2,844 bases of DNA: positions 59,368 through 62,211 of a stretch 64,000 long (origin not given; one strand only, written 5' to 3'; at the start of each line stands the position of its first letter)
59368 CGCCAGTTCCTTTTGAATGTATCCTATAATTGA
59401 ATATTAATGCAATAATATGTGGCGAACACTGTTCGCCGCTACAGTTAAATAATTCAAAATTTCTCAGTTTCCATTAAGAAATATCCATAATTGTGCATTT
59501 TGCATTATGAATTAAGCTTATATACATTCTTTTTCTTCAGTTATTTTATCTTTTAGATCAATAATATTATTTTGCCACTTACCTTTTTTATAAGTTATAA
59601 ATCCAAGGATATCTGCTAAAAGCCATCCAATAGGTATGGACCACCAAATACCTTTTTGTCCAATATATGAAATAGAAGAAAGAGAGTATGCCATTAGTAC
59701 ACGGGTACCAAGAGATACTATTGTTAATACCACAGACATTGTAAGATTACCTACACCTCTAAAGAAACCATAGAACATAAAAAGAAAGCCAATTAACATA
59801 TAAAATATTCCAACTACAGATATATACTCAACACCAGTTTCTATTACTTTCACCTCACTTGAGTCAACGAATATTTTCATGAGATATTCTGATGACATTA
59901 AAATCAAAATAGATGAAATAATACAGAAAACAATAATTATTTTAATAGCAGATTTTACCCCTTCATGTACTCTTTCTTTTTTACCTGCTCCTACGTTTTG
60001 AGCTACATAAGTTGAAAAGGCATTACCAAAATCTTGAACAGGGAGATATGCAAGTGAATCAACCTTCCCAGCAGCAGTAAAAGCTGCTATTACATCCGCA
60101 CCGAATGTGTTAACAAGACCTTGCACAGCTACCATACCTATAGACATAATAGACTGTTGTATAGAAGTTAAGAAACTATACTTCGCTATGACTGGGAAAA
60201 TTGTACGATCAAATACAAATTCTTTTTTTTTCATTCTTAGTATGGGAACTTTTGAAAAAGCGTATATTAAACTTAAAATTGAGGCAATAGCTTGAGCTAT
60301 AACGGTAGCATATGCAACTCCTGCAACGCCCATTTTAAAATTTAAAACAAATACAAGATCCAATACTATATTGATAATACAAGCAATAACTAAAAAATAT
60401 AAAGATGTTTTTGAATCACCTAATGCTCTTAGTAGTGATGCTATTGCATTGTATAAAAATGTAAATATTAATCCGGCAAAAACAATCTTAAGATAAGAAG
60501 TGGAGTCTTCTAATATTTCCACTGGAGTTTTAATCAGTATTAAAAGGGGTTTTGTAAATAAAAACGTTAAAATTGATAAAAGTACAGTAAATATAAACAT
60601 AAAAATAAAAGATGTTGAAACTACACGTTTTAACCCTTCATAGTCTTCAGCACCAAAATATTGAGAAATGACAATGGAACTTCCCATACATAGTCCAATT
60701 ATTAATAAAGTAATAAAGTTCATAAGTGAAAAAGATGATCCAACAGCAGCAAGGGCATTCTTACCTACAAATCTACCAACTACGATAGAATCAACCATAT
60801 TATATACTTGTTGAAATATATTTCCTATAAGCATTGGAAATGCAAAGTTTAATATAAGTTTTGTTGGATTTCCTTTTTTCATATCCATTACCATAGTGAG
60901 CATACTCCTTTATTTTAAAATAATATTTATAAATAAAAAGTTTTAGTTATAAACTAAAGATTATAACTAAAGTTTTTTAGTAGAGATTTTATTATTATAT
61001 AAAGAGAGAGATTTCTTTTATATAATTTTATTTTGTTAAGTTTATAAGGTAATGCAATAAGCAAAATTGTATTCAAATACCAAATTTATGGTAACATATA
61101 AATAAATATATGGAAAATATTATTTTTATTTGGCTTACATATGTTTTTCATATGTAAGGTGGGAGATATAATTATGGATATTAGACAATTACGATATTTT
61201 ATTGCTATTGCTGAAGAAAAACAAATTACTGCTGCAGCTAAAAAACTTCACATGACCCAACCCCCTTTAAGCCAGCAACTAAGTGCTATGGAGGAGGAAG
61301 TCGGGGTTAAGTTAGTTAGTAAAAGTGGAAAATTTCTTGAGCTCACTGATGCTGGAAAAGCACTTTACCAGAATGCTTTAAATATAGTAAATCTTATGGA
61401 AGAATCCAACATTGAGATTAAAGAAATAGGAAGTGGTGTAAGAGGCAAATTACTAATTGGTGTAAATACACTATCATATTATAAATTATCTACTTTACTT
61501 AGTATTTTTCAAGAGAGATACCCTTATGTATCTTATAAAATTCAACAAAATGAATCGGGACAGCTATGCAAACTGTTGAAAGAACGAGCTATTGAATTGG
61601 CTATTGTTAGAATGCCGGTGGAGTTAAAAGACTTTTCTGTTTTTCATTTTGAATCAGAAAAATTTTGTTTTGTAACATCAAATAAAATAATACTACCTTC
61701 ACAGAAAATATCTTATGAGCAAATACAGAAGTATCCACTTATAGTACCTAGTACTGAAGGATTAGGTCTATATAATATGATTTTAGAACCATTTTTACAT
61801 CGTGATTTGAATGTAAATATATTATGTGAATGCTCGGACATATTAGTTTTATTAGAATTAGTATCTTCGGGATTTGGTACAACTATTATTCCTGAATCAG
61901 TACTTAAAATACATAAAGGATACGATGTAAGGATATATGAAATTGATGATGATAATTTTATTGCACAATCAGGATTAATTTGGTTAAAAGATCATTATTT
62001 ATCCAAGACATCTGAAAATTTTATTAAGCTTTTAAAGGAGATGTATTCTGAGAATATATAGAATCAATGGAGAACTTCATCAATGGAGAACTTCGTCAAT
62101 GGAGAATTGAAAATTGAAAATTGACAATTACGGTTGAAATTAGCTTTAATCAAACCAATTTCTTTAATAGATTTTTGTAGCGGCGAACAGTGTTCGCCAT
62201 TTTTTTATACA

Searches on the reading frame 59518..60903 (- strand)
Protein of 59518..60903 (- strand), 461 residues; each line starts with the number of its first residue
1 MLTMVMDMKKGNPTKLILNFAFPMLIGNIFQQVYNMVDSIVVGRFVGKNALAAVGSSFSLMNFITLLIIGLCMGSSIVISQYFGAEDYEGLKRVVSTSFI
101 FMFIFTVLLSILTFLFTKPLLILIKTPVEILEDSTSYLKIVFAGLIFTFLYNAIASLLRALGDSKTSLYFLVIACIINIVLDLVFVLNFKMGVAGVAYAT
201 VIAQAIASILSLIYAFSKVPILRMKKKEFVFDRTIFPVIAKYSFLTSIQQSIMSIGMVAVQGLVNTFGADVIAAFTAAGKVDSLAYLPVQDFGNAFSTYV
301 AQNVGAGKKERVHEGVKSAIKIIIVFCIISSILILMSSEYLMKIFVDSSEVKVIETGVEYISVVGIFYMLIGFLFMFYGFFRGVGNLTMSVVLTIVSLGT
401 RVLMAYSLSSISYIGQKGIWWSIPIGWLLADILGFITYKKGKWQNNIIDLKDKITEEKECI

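Call 53: search_protein_families(library=pfam, proteins=[window:59518-60903:-], max_evalue=0.00001)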
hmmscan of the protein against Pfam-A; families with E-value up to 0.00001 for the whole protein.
window:59518-60903:- (461 aa): 2 families
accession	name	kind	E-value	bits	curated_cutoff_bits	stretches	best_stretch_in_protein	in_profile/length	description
PF01554.23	MatE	-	1.2e-58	197.8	24.9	2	23-183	1-160/161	MatE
PF01943.22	Polysacc_synt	-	5.3e-06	26.5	28.2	0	14-68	204-258/274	Polysaccharide biosynthesis protein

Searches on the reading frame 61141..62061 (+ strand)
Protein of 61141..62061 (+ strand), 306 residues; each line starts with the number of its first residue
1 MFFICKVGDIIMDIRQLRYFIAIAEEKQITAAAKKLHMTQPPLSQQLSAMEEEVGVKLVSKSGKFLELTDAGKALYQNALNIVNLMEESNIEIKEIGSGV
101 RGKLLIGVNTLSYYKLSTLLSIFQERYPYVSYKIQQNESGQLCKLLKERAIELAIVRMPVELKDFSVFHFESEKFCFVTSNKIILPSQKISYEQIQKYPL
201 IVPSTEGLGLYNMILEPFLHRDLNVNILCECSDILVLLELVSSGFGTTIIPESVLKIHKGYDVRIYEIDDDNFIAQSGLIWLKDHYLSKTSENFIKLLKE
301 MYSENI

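Call 53: search_protein_families(library=pfam, proteins=[window:61141-62061:+], max_evalue=0.00001)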
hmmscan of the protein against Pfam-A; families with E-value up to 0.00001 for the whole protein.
window:61141-62061:+ (306 aa): 2 families
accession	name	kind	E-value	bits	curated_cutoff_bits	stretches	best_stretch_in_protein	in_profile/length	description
PF03466.25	LysR_substrate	-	2.1e-29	102.9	28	1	99-301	3-207/209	LysR substrate binding domain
PF00126.33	HTH_1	-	2.2e-21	76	26.6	1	14-73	1-60/60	Bacterial regulatory helix-turn-helix protein, lysR family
